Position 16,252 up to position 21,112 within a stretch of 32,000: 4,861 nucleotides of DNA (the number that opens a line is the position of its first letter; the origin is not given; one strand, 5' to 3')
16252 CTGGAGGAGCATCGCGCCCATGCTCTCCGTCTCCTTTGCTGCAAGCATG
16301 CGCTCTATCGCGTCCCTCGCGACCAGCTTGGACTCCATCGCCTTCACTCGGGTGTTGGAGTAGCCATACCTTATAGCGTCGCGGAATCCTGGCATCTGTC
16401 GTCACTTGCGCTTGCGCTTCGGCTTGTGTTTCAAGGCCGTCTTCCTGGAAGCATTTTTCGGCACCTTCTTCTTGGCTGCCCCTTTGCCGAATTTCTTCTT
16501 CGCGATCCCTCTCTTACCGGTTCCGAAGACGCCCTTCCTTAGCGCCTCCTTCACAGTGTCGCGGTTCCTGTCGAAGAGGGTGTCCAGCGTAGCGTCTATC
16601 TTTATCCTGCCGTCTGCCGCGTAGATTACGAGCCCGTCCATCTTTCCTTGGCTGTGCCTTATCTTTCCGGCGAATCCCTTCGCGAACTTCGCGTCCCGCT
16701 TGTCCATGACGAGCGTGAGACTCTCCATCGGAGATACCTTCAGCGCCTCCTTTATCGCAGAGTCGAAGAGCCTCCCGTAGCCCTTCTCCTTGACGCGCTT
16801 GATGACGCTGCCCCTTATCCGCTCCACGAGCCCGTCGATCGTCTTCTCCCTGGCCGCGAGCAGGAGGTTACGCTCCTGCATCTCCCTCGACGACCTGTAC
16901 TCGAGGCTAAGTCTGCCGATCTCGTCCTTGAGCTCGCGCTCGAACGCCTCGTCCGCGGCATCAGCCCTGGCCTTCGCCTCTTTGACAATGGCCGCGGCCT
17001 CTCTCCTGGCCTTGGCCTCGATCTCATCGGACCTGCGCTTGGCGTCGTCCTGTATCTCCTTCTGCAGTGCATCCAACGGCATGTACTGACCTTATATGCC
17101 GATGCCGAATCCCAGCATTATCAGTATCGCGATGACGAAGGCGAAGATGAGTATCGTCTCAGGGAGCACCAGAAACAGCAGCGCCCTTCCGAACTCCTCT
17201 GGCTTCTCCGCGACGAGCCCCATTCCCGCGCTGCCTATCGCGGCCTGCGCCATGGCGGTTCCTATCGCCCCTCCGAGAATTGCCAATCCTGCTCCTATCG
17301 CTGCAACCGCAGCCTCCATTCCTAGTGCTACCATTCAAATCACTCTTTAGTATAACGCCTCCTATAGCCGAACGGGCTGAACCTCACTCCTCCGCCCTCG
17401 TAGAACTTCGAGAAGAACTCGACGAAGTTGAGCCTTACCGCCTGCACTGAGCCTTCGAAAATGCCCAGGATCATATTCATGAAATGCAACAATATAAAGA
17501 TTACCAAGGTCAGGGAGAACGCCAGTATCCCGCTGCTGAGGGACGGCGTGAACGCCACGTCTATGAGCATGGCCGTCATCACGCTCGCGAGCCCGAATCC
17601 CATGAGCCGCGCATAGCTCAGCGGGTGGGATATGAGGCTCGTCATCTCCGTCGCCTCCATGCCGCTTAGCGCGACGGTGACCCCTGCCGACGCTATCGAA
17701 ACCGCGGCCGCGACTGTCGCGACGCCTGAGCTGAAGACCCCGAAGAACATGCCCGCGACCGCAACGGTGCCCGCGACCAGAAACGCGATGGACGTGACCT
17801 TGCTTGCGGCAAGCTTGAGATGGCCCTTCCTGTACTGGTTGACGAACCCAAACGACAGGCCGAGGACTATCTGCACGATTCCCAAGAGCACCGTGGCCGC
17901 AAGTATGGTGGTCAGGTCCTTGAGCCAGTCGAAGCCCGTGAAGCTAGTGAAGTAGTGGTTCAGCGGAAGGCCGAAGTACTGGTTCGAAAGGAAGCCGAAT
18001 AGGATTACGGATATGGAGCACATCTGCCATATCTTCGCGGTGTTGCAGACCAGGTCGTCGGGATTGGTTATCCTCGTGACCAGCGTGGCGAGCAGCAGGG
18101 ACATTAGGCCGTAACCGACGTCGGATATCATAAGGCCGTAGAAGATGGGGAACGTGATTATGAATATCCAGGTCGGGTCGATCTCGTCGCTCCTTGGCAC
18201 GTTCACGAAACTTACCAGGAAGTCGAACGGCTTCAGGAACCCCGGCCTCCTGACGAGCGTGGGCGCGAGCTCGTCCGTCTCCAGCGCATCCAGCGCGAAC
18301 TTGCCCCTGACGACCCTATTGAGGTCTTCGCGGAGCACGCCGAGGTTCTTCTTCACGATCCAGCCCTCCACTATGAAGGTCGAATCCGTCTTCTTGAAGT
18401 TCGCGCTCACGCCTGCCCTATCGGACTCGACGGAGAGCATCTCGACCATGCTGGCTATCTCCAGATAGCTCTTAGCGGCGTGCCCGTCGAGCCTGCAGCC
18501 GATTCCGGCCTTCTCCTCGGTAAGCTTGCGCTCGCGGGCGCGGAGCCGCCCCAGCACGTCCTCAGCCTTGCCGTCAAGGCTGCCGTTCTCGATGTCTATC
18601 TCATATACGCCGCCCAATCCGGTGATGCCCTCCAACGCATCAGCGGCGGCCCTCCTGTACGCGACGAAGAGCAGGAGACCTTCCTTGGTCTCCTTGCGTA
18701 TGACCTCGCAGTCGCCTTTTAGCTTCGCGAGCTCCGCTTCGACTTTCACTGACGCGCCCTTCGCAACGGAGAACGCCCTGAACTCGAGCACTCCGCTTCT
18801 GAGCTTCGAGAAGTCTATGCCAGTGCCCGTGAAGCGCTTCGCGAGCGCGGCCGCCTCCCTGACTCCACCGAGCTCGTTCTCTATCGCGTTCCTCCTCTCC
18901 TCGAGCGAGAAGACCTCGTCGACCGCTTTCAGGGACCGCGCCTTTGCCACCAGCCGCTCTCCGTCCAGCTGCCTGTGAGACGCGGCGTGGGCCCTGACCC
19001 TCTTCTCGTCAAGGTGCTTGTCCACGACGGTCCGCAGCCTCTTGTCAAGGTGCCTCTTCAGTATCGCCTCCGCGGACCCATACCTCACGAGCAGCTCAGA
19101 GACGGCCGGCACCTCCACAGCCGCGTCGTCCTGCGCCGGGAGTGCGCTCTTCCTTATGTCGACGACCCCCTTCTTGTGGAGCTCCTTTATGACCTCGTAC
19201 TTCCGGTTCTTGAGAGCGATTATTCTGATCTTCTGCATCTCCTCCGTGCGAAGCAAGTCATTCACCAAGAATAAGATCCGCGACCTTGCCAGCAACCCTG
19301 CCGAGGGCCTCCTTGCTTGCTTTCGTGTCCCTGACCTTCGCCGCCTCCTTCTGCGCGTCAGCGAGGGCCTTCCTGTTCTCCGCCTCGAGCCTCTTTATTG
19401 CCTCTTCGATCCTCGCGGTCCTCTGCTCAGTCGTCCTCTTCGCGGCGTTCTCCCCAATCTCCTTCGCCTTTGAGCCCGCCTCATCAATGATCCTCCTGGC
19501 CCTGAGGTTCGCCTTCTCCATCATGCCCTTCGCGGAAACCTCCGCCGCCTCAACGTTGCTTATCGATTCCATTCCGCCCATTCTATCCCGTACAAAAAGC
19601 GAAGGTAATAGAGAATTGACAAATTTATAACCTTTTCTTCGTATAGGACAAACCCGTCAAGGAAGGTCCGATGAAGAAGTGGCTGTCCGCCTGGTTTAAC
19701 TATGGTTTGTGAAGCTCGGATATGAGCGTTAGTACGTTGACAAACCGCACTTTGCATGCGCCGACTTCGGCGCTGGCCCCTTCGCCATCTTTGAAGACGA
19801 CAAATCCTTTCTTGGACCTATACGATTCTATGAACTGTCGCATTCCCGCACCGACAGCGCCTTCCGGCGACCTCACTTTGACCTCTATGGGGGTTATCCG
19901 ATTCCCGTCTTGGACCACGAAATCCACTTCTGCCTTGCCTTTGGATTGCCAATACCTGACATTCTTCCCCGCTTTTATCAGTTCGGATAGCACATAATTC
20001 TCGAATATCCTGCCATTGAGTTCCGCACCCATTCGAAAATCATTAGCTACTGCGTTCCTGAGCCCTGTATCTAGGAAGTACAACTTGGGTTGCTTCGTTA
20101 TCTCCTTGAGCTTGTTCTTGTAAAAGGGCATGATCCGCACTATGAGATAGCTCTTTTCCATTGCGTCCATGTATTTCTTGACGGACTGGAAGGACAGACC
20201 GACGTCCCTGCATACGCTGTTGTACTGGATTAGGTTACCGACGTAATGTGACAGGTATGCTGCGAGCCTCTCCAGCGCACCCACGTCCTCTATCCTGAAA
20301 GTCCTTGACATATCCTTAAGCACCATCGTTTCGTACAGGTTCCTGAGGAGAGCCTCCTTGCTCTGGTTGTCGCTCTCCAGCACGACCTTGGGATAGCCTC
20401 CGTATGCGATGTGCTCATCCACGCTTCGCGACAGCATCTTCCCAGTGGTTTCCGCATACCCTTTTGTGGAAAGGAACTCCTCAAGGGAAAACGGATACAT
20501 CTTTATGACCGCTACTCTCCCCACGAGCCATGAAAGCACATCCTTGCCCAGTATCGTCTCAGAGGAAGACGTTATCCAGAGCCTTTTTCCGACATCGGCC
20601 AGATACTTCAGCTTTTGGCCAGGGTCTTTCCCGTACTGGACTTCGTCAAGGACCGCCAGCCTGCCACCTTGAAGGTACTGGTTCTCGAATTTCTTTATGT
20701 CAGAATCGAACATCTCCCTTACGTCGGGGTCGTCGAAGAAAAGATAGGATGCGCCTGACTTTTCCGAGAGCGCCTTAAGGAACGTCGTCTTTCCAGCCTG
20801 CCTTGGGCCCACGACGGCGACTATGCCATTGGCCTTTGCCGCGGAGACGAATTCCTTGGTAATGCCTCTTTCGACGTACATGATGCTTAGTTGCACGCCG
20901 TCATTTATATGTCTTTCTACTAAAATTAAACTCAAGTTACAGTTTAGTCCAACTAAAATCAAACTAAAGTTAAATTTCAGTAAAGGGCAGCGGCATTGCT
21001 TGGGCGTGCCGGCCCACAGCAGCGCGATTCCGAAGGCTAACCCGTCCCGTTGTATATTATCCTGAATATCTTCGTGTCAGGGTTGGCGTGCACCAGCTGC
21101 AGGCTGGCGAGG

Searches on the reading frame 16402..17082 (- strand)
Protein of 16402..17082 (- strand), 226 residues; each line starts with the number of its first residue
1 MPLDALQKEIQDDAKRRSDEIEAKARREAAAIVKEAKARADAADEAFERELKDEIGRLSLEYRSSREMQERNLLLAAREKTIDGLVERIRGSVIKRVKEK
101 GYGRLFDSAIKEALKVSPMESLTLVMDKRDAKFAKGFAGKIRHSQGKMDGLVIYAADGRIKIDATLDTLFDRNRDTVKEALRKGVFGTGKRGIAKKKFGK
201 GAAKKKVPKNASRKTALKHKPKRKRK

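Call 8: search_protein_families(library=pfam, proteins=[window:16402-17082:-], max_evalue=0.001)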
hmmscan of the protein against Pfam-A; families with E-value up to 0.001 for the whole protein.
window:16402-17082:- (226 aa): 1 family
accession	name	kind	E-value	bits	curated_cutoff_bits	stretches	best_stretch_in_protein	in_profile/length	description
PF01991.23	vATP-synt_E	-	3.3e-13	50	24.2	1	9-142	1-135/199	ATP synthase (E/31 kDa) subunit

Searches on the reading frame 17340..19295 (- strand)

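Call 8: search_protein_families(library=pfam, proteins=[window:17340-19295:-], max_evalue=0.001)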
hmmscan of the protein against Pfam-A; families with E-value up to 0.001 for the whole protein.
window:17340-19295:- (651 aa): 1 family
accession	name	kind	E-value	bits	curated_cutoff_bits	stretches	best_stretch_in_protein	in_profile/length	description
PF01496.24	V_ATPase_I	-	1.4e-23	83.2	30.7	2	299-449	301-457/815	V-type ATPase 116kDa subunit family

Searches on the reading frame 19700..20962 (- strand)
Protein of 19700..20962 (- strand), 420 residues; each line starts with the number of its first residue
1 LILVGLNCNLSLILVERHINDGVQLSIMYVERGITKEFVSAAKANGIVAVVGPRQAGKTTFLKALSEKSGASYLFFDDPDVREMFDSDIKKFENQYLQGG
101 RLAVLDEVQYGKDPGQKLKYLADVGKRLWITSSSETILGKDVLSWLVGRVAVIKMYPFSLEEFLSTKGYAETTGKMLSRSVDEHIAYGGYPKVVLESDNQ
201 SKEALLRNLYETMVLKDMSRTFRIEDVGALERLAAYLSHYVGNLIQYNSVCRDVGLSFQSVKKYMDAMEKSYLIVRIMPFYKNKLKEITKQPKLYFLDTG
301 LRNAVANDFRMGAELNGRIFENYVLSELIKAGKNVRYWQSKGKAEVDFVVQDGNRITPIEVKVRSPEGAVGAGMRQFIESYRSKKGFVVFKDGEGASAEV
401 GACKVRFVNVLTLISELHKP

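Call 8: search_protein_families(library=pfam, proteins=[window:19700-20962:-], max_evalue=0.001)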
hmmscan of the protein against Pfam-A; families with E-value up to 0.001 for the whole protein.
window:19700-20962:- (420 aa): 2 families
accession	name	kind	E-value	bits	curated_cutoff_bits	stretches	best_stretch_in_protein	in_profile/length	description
PF13635.12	DUF4143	-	1e-39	136.3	28.1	1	216-363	2-159/160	Domain of unknown function (DUF4143)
PF13173.12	AAA_14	-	1.9e-25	89.8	27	1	45-164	2-129/129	AAA domain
